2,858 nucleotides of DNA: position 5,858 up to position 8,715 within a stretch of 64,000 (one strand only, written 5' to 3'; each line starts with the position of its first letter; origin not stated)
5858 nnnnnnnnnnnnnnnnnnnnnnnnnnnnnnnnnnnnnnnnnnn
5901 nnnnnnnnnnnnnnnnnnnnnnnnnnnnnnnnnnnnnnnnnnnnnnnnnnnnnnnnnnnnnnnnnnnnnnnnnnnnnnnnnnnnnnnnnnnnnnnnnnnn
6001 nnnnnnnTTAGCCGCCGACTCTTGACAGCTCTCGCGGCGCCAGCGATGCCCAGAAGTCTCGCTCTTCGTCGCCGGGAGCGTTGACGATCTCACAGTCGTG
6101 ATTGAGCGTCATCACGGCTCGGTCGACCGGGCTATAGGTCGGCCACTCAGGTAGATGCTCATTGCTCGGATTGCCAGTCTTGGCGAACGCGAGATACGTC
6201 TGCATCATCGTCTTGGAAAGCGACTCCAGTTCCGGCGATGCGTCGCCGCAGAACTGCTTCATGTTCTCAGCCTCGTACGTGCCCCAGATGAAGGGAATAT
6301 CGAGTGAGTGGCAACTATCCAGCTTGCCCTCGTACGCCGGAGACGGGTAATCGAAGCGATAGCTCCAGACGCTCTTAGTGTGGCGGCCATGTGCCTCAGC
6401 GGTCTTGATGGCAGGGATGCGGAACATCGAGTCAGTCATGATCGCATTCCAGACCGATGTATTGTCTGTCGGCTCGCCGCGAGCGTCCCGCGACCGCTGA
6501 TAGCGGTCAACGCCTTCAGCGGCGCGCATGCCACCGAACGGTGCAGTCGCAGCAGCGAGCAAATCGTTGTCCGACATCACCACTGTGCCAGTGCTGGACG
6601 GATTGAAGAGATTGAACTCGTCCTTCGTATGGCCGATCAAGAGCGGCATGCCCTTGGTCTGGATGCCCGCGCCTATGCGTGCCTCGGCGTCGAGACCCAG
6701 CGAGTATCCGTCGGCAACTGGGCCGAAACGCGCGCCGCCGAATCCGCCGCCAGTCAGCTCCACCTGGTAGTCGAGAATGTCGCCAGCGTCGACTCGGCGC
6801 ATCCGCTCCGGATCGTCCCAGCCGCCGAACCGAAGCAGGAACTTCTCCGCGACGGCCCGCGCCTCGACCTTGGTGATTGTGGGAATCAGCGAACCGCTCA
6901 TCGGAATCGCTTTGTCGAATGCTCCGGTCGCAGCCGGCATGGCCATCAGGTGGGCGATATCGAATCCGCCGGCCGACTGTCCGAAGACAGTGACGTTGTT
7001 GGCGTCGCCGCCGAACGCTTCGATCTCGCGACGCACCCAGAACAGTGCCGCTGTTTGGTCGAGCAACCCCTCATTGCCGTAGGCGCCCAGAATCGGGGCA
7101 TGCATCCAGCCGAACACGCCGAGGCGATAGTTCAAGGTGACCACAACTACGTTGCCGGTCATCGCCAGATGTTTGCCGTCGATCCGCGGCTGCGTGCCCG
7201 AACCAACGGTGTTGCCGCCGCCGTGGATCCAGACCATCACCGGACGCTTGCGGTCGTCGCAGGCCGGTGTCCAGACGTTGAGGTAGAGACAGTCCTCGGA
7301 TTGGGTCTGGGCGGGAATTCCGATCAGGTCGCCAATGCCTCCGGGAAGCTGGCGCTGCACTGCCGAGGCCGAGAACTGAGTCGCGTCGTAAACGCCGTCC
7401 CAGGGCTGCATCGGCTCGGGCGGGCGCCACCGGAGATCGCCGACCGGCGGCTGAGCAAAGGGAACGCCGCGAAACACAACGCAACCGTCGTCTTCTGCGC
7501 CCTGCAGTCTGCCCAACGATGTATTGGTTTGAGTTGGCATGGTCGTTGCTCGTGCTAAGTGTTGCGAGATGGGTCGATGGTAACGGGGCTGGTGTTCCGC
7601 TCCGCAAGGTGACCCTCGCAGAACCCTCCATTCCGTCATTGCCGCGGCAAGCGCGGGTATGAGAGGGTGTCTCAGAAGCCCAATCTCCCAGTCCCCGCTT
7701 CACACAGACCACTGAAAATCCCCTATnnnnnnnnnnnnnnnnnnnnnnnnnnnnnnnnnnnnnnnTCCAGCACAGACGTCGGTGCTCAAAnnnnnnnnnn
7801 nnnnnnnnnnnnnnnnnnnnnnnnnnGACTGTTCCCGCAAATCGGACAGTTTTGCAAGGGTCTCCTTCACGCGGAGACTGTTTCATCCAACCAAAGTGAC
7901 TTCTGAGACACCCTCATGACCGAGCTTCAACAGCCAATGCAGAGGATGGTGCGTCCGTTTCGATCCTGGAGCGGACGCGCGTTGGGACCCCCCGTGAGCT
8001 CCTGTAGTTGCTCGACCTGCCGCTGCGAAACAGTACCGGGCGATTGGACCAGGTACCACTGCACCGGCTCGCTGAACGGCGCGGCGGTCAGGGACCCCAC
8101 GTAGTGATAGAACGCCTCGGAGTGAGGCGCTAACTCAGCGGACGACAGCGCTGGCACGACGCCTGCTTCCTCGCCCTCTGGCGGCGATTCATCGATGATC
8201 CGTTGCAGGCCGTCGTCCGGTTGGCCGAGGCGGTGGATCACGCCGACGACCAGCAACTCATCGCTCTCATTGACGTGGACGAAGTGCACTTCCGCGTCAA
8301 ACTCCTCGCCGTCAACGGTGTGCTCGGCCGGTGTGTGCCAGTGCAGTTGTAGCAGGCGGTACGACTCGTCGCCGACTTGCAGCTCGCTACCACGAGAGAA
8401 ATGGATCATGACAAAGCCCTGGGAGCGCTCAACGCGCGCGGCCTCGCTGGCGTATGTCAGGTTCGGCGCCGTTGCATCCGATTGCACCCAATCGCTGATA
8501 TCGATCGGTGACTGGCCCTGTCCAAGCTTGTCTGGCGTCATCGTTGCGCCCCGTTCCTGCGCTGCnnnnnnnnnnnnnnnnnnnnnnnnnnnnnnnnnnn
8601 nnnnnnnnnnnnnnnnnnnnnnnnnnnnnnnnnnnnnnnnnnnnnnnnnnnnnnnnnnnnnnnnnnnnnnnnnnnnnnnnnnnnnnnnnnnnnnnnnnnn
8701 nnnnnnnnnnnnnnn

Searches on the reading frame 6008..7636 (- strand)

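Call 52: search_protein_families(library=pfam, proteins=[window:6008-7636:-], max_evalue=0.00001)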
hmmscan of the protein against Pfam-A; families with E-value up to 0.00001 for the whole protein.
window:6008-7636:- (542 aa): 3 families
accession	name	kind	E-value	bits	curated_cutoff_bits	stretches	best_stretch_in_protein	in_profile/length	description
PF00135.34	COesterase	-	2.3e-110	370.4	27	1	36-529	4-515/515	Carboxylesterase family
PF20434.5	BD-FAE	-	7.1e-11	42.5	26.8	1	119-244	1-119/215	BD-FAE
PF07859.19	Abhydrolase_3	-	1.2e-09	38.7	25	1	134-237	1-94/210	alpha/beta hydrolase fold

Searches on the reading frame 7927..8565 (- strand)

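Call 52: search_protein_families(library=pfam, proteins=[window:7927-8565:-], max_evalue=0.00001)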
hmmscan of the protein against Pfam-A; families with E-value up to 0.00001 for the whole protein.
window:7927-8565:- (212 aa): 1 family
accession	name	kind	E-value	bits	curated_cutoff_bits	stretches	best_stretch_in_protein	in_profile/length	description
PF00194.26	Carb_anhydrase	-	6.8e-27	95.1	27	1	13-208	13-251/254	Eukaryotic-type carbonic anhydrase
